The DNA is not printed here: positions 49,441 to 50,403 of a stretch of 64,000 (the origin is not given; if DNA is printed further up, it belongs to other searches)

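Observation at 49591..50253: Ras-like fold with all nucleotide-binding motifs degraded (pseudo-GTPase)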

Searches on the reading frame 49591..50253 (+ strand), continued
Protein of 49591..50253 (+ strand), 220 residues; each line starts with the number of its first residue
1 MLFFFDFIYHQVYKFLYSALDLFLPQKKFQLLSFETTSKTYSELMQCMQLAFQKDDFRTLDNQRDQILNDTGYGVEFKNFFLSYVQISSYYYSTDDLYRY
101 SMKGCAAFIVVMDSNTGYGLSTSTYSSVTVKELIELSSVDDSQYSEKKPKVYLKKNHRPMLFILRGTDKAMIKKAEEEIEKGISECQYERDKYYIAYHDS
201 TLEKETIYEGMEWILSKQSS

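Call 36: predict_structure(alignment_id=A2)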
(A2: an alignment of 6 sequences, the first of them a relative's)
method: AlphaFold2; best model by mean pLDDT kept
length: 220 residues; sequences in the alignment: 6
mean_pLDDT: 69.2   pTM: 0.71
mean pLDDT of the five models: 69.2, 68.6, 62.4, 51.9, 49.9
residues with pLDDT >= 90: 5; 70-90: 110; 50-70: 75; < 50: 30
segments of 3 or more residues with pLDDT < 50: 54-72, 121-125
pLDDT, mean of each block of 10 residues (from residue 1): 59 59 67 68 67 47 31 54 70 77 87 64 55 87 75 81 84 85 85 81 68 71
secondary structure, 60 per line:
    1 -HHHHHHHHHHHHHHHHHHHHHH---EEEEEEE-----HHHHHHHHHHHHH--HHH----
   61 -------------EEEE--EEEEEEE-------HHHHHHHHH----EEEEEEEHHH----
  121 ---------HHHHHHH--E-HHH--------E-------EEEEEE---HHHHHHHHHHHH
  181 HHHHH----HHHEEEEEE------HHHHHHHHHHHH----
elements in order: H2-23 E27-33 H39-51 E74-77 E80-86 H94-102 E107-113 H130-136 E160-165 H169-185 E193-198 H205-216

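Call 39: fold_search(model_id=the predicted structure, library=pdb)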
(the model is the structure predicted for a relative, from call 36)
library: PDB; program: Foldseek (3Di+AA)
matches with E <= 10: 1061; with E <= 0.001: 42
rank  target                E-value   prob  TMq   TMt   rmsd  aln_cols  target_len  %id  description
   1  4ac9_D                5.6e-05  1.00  0.46  0.25   6.1       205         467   13  CRYSTAL STRUCTURE OF TRANSLATION ELONGATION FACTOR SELB FROM METHANOCOCCUS MARIPALUDIS IN COMPLEX WITH GDP (released 2012-08-22)
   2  1re0_A                5.9e-05  1.00  0.49  0.63   5.1       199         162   14  Structure of ARF1-GDP bound to Sec7 domain complexed with Brefeldin A (released 2003-12-16)
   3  4pc2_B                5.9e-05  1.00  0.45  0.29   7.3       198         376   11  Elongation factor Tu:Ts complex with a bound GDP (released 2015-05-06)
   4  4ac9_C                5.9e-05  1.00  0.43  0.23   6.9       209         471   12  CRYSTAL STRUCTURE OF TRANSLATION ELONGATION FACTOR SELB FROM METHANOCOCCUS MARIPALUDIS IN COMPLEX WITH GDP (released 2012-08-22)
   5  8oul_A                6.3e-05  1.00  0.49  0.56   7.3       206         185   16  Arf GTPase from the asgard Hodarchaea : HodArfR1 bound to GDP (released 2024-05-01)
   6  3u6b_B                8.6e-05  1.00  0.44  0.29   7.6       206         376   13  Ef-tu (escherichia coli) in complex with nvp-ldi028 (released 2012-02-08)
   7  5afi_z                1.0e-04  1.00  0.47  0.30   5.8       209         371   13  2.9A Structure of E. coli ribosome-EF-TU complex by cs-corrected cryo-EM (released 2015-03-11)
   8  2bvn_B                1.0e-04  1.00  0.41  0.27   7.1       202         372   14  E. coli EF-Tu:GDPNP in complex with the antibiotic enacyloxin IIa (released 2005-09-01)
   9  8oul_B                1.1e-04  1.00  0.47  0.55   7.1       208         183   15  Arf GTPase from the asgard Hodarchaea : HodArfR1 bound to GDP (released 2024-05-01)
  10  8fw5_D                1.3e-04  1.00  0.43  0.33   6.8       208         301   12  Chimeric HsGATOR1-SpGtr-SpLam complex (released 2023-07-26)
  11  1d8t_B                1.6e-04  1.00  0.46  0.29   6.5       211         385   11  CRYSTAL STRUCTURE OF ELONGATION FACTOR, TU (EF-TU-MGGDP) COMPLEXED WITH GE2270A, A THIAZOLYL PEPTIDE ANTIBIOTIC (released 2000-10-25)
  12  5w7q                  1.7e-04  1.00  0.47  0.31   6.0       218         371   13  Crystal Structure of Reconstructed Bacterial Elongation Factor Node 168 (released 2018-04-25)
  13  6vs4_B                1.8e-04  1.00  0.49  0.48   9.0       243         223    9  Crystal structure of ADP RIBOSYLATION FACTOR-LIKE GTP BINDING PROTEIN /Small COPII coat GTPase SAR1 from Encephalitozo (released 2020-03-11)
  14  4v0k_B                1.9e-04  1.00  0.52  0.66   4.8       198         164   12  Crystal structure of the CrARL6DN in the GDP bound form (released 2014-11-19)
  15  1d8t_A                1.9e-04  1.00  0.42  0.27   6.8       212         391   13  CRYSTAL STRUCTURE OF ELONGATION FACTOR, TU (EF-TU-MGGDP) COMPLEXED WITH GE2270A, A THIAZOLYL PEPTIDE ANTIBIOTIC (released 2000-10-25)
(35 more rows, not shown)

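Call 69: find_related_loci(query=A2, collection=metagenome_contigs, flank=3000)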
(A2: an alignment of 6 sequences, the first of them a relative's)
Query A2 (220 aa) in metagenome_contigs; peptide patterns used: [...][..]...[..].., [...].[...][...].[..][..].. (x = any residue, [..] = any of these).
600 stretches matched a pattern, but none encodes a relative of the query by tblastn (E <= 1e-3).
